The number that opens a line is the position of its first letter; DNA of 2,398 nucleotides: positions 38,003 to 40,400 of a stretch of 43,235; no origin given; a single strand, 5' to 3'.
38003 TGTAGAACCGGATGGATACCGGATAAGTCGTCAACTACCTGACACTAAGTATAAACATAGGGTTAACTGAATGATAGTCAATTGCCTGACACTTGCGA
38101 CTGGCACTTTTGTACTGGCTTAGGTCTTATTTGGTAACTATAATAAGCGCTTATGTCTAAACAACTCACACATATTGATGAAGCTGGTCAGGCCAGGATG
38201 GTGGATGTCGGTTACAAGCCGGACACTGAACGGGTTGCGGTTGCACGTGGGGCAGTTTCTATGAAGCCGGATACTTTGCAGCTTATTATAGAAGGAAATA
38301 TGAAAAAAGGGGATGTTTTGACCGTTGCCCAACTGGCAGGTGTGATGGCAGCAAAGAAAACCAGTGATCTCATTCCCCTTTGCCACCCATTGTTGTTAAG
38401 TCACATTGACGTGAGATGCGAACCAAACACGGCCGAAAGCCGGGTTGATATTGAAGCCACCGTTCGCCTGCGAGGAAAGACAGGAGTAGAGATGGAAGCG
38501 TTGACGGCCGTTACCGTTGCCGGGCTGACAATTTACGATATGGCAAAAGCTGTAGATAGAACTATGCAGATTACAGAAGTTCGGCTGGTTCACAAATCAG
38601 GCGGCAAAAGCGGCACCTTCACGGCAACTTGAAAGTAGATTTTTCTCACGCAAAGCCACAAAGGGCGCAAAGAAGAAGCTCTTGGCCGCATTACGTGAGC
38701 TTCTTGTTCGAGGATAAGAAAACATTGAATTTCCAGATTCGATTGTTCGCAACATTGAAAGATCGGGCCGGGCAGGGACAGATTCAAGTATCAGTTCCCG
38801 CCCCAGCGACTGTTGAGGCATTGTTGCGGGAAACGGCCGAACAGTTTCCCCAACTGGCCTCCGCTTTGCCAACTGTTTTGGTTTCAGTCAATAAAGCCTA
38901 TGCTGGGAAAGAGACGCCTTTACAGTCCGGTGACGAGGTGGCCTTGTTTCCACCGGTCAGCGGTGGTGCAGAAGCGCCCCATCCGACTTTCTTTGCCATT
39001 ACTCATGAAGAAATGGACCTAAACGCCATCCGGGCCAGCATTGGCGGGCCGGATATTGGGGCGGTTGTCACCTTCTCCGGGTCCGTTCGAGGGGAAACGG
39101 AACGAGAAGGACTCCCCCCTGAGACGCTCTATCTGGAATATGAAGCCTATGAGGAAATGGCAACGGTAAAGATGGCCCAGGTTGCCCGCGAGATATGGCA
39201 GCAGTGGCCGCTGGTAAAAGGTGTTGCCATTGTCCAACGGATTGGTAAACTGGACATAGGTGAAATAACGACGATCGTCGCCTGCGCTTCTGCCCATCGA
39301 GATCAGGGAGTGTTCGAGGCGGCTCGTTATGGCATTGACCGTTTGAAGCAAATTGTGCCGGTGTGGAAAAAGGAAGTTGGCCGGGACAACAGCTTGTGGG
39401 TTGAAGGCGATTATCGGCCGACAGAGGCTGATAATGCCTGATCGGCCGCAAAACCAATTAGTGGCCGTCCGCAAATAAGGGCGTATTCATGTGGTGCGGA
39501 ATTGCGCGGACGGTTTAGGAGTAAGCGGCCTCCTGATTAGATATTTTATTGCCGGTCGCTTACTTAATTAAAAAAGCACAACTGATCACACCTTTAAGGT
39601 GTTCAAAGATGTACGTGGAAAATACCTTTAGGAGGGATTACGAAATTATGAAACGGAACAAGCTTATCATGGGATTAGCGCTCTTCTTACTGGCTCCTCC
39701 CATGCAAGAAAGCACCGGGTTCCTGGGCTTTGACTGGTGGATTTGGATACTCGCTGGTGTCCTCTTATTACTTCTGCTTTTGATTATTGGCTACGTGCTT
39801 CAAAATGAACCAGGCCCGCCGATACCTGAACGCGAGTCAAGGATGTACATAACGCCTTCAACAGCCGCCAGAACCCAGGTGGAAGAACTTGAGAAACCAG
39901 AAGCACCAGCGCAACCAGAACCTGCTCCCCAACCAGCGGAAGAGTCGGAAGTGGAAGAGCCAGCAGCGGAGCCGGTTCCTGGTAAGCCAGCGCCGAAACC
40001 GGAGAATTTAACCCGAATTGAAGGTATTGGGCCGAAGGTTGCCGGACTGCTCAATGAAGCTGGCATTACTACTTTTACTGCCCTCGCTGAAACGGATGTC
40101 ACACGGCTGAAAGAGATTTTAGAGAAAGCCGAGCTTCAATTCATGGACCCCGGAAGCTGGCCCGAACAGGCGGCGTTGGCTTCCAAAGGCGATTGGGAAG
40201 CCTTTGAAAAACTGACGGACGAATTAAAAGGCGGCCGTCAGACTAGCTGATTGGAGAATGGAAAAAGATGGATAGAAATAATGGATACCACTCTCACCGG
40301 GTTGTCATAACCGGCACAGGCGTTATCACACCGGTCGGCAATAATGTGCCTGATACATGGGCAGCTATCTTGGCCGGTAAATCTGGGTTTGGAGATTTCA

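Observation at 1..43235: Hyper-abundant palindrome CGGCCG spread through coding and non-coding DNA (HIP-like element)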

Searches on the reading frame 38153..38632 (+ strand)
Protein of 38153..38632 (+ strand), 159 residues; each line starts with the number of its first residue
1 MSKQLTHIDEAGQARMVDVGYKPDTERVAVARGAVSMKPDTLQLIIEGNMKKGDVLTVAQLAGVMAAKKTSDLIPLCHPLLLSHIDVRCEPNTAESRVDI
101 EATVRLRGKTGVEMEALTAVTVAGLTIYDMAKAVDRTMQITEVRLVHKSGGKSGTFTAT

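Call 68: search_protein_families(library=pfam, proteins=[window:38153-38632:+], max_evalue=0.00001)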
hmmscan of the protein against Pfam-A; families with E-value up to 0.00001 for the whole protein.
window:38153-38632:+ (159 aa): 1 family
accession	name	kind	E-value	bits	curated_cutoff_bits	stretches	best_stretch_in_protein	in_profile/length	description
PF01967.27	MoaC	-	6.1e-59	198.3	27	1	16-151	1-136/136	MoaC family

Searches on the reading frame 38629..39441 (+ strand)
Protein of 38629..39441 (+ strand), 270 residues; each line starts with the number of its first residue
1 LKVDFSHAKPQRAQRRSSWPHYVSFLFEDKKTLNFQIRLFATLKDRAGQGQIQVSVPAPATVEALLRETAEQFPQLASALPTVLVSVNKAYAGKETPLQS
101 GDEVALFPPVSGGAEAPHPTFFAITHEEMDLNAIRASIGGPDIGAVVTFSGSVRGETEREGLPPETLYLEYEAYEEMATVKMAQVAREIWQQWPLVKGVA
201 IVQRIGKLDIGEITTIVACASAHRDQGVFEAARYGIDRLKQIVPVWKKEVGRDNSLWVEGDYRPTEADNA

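Call 68: search_protein_families(library=pfam, proteins=[window:38629-39441:+], max_evalue=0.00001)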
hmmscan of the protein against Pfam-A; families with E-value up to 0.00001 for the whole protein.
window:38629-39441:+ (270 aa): 2 families
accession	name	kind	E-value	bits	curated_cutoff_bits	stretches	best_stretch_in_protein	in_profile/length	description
PF02391.22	MoaE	-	5.3e-30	104.4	23.4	1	124-241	1-113/114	MoaE protein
PF02597.26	ThiS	-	4.8e-16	59.5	22.5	1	37-113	1-76/76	ThiS family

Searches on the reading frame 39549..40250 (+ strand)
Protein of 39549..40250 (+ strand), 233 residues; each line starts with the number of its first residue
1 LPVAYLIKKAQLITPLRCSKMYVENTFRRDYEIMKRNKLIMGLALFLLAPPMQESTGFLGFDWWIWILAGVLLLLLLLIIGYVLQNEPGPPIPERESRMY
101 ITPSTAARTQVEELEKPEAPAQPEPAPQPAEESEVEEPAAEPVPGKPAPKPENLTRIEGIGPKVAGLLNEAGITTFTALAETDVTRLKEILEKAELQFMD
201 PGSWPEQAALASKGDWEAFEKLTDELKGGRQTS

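Call 68: search_protein_families(library=pfam, proteins=[window:39549-40250:+], max_evalue=0.00001)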
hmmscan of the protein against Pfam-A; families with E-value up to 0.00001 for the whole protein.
window:39549-40250:+ (233 aa): 1 family
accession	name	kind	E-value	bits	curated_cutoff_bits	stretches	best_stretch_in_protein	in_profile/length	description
PF14520.12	HHH_5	-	5.8e-08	33.5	27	1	152-190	2-40/57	Helix-hairpin-helix domain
